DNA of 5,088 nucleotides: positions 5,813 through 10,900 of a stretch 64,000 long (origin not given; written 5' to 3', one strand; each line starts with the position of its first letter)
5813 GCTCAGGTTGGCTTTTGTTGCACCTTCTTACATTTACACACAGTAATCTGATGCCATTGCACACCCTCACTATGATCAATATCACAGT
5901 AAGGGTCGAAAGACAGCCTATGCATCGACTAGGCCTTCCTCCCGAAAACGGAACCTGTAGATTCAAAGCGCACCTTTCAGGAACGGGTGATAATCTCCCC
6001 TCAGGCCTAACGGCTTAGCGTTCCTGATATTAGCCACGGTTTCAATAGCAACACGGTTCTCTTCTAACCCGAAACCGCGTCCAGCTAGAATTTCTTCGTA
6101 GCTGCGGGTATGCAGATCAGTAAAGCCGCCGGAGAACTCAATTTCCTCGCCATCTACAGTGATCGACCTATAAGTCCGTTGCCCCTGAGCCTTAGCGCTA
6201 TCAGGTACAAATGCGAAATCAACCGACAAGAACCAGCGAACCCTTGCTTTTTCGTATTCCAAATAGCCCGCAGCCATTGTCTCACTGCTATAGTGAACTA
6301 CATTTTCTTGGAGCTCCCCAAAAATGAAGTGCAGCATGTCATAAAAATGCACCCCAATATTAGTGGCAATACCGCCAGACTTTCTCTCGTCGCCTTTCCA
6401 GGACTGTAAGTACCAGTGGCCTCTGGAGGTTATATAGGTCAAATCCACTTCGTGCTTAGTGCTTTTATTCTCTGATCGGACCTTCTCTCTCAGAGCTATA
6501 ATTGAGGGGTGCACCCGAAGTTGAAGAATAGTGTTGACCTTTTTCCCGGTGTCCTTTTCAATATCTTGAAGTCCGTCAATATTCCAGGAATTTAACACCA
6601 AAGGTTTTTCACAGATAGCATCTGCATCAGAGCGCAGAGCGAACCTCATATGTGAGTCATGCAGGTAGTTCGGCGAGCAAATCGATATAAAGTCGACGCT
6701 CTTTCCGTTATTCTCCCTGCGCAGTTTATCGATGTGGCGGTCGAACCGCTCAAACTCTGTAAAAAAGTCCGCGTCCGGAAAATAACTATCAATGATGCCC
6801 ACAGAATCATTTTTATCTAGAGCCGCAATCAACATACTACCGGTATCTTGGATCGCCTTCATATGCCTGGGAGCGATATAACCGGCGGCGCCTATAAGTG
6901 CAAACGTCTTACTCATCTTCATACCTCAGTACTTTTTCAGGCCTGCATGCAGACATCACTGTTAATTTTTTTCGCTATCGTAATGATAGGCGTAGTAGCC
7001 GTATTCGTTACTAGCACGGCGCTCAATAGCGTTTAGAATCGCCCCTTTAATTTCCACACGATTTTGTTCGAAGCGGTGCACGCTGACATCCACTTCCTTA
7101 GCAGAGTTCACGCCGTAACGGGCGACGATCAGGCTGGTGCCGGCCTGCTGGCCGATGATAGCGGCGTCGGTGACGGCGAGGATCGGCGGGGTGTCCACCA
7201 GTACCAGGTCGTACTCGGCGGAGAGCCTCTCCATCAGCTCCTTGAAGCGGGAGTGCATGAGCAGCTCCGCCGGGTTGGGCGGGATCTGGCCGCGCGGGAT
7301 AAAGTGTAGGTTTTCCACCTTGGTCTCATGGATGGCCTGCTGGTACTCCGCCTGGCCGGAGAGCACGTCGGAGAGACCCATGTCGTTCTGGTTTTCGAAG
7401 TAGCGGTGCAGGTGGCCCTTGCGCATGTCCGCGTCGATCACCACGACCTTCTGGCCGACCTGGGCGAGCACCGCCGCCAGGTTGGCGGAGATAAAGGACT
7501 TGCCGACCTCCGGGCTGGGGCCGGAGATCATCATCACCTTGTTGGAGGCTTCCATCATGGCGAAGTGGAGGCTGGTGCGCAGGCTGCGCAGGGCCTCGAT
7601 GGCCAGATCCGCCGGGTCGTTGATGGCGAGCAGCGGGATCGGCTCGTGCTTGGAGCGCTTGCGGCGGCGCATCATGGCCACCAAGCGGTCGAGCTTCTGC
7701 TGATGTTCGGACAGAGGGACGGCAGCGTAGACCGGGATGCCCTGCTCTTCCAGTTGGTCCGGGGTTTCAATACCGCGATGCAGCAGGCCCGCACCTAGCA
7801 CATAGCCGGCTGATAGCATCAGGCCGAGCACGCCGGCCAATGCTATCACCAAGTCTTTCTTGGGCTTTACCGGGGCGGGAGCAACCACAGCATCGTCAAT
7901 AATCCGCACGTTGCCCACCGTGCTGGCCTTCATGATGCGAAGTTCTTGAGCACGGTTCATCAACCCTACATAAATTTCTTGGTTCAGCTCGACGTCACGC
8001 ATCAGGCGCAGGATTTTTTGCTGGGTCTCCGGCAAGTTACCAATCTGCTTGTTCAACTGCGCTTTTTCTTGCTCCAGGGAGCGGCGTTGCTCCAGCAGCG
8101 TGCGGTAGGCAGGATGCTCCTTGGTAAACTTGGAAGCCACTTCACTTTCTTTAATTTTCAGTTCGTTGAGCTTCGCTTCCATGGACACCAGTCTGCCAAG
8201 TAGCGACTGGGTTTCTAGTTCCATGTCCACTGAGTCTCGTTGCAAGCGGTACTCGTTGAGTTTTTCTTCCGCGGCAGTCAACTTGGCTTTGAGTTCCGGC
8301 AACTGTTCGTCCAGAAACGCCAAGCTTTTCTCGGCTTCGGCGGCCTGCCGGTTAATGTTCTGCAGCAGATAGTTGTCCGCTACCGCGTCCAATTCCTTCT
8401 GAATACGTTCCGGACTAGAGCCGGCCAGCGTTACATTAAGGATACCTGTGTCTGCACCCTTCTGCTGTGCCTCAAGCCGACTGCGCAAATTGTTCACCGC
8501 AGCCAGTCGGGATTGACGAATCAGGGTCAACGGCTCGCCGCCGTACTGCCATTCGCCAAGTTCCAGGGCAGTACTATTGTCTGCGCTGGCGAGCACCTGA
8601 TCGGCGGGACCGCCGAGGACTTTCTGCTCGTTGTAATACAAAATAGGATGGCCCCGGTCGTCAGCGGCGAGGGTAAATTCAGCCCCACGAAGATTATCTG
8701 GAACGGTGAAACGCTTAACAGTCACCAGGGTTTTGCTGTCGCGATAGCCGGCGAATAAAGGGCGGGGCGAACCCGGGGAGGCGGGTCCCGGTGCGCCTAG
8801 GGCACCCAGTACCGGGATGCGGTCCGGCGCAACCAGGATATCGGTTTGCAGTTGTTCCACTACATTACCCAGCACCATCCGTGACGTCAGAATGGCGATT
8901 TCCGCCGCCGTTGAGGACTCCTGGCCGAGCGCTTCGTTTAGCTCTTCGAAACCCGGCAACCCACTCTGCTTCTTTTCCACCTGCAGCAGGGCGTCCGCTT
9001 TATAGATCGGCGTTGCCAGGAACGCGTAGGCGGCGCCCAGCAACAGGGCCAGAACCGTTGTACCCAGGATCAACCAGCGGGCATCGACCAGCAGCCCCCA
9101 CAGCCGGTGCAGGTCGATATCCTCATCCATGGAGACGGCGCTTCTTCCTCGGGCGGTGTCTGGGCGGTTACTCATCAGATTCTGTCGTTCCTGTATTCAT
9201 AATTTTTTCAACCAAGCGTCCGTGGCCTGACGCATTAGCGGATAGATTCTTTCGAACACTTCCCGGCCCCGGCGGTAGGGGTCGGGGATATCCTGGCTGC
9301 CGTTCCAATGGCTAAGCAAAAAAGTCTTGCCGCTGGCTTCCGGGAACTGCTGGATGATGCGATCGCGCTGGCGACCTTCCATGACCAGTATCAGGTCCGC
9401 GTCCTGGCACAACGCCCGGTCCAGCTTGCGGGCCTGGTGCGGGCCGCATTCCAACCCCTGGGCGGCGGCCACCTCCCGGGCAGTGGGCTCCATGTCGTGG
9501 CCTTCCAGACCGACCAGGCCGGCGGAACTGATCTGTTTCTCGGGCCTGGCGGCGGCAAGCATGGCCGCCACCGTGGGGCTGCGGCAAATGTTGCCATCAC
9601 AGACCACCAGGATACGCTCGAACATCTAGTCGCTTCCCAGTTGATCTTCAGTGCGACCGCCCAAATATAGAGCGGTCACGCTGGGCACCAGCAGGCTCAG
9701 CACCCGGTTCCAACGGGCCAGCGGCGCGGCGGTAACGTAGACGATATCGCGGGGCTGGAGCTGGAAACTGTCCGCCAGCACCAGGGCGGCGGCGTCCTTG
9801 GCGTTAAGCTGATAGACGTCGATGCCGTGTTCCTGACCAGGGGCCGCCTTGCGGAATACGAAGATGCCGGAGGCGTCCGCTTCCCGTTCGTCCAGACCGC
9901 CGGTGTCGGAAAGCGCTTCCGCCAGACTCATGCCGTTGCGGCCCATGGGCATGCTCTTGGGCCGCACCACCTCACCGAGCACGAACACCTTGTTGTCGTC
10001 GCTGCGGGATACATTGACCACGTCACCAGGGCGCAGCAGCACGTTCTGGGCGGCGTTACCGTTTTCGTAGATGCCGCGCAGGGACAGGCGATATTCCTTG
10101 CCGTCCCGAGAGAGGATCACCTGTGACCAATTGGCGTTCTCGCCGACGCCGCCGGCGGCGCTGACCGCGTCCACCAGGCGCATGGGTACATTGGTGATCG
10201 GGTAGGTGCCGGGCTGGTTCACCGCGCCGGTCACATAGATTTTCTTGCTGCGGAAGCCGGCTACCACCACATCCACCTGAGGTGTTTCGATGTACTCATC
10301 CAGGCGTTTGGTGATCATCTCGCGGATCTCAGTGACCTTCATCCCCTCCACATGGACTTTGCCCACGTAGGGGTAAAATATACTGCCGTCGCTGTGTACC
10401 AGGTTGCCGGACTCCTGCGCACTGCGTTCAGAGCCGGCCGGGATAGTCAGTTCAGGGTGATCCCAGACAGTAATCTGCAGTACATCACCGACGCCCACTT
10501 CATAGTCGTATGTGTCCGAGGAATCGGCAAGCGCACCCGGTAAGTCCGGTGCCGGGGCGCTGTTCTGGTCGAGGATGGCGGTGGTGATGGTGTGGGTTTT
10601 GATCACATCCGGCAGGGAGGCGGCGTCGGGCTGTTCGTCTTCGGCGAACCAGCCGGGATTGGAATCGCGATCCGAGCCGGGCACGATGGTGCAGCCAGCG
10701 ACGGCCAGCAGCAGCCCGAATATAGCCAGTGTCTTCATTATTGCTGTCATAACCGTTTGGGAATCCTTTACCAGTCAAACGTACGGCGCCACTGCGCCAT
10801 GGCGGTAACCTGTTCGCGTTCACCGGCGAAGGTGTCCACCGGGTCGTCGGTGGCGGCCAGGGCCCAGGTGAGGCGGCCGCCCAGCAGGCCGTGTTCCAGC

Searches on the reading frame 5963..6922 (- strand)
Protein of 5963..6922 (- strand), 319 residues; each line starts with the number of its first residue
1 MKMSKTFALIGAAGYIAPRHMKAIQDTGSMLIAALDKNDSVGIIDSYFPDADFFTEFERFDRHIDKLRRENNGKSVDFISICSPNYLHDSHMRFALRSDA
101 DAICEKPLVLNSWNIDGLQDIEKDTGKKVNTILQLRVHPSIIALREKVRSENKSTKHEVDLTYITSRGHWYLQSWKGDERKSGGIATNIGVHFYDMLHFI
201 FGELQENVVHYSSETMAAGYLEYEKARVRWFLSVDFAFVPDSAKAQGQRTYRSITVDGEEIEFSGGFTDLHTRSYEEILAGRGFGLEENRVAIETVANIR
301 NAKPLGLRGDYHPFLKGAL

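Call 7: search_protein_families(library=pfam, proteins=[window:5963-6922:-])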
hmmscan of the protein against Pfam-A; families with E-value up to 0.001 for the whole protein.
window:5963-6922:- (319 aa): 3 families
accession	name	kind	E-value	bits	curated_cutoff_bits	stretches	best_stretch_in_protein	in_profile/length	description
PF02894.22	GFO_IDH_MocA_C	-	2.6e-18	67.1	22.9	1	158-231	16-99/218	Oxidoreductase family, C-terminal alpha/beta domain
PF01408.29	GFO_IDH_MocA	-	7.8e-15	56.1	24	1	6-129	2-116/120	Oxidoreductase family, NAD-binding Rossmann fold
PF22725.1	GFO_IDH_MocA_C3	-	3e-06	27.7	27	1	148-210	8-71/124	GFO/IDH/MocA C-terminal domain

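Call 12: search_protein_families(library=ncbifam, proteins=[window:5963-6922:-], max_evalue=0.01)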
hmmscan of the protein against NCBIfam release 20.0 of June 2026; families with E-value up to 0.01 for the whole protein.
window:5963-6922:- (319 aa): 5 families
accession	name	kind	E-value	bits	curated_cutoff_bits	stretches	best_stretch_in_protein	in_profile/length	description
TIGR04380.1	myo_inos_iolG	equivalog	3.6e-09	35.9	355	1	8-213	5-197/330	inositol 2-dehydrogenase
NF052479.1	LevoglcsnDh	equivalog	3.1e-08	32.7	650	1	14-207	12-208/386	levoglucosan dehydrogenase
NF040723.1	UDP-GlcNAcDh_Arch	equivalog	7.2e-05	22.4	450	1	72-211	57-187/302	UDP-N-acetylglucosamine 3-dehydrogenase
NF041392.1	XylDh_Gfo6_Halo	equivalog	0.0018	17.1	350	1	74-149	81-156/350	D-xylose 1-dehydrogenase Gfo6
NF008607.0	PRK11579.1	subfamily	0.0097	14.9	330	0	72-206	61-194/346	oxidoreductase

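Call 54: search_solved_structures(query=window:5963-6922:-, max_evalue=1e-15)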
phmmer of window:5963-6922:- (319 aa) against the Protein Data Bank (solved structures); distinct sequences matched with E-value up to 1e-15: 2.
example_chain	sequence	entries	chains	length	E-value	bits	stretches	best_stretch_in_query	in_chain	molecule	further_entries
3oa2_A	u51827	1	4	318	2.1e-124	417.9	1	5-315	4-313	WbpB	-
3o9z_A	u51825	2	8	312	2.6e-105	355.2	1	6-315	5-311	Lipopolysaccharide biosynthesis protein wbpB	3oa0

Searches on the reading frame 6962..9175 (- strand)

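Call 7: search_protein_families(library=pfam, proteins=[window:6962-9175:-])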
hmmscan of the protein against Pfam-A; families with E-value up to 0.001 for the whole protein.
window:6962-9175:- (737 aa): 9 families
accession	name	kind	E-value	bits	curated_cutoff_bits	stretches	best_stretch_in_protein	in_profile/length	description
PF13807.11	GNVR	-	2e-32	111.4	27.7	1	383-460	1-78/82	G-rich domain on putative tyrosine kinase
PF02706.20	Wzz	-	6.4e-22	78.1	25.5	1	18-109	1-91/91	Chain length determinant protein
PF13614.12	AAA_31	-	8.7e-15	55.5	27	1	557-672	13-135/177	AAA domain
PF09140.17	MipZ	-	8.8e-10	38.8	20.7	1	557-663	12-108/262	ATPase MipZ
PF23607.1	WZC_N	-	2.3e-08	34.9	27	1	114-204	2-92/110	Tyrosine-protein kinase Wzc, N-terminal domain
PF01656.29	CbiA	-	4.6e-08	33.5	25.4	1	549-722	2-88/125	CobQ/CobB/MinD/ParA nucleotide binding domain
PF10609.15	ParA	-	6.9e-07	29.4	27.1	1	546-715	5-173/246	NUBPL iron-transfer P-loop NTPase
PF06564.18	CBP_BcsQ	-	3.2e-06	27.3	21.3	1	548-687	4-147/234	Cellulose biosynthesis protein BcsQ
PF13500.12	AAA_26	-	0.00029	21.2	27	0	548-577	3-32/198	AAA domain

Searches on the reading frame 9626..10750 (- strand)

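Call 6: search_protein_families(library=pfam, proteins=[window:9626-10750:-])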
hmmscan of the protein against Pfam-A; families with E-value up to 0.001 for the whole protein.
window:9626-10750:- (374 aa): 4 families
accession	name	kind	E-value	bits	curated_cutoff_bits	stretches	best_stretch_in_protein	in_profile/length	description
PF22461.2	SLBB_2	-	1.9e-50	169.3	27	2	169-247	1-79/79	SLBB domain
PF02563.21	Poly_export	-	3.6e-27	94.8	28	1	79-163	3-76/77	Polysaccharide biosynthesis/export protein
PF10531.15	SLBB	-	2.3e-20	72.6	27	2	170-220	1-52/55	SLBB domain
PF18412.6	Wza_C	-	1.4e-09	38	25.8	1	342-370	1-29/30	Outer-membrane lipoprotein Wza C-terminal domain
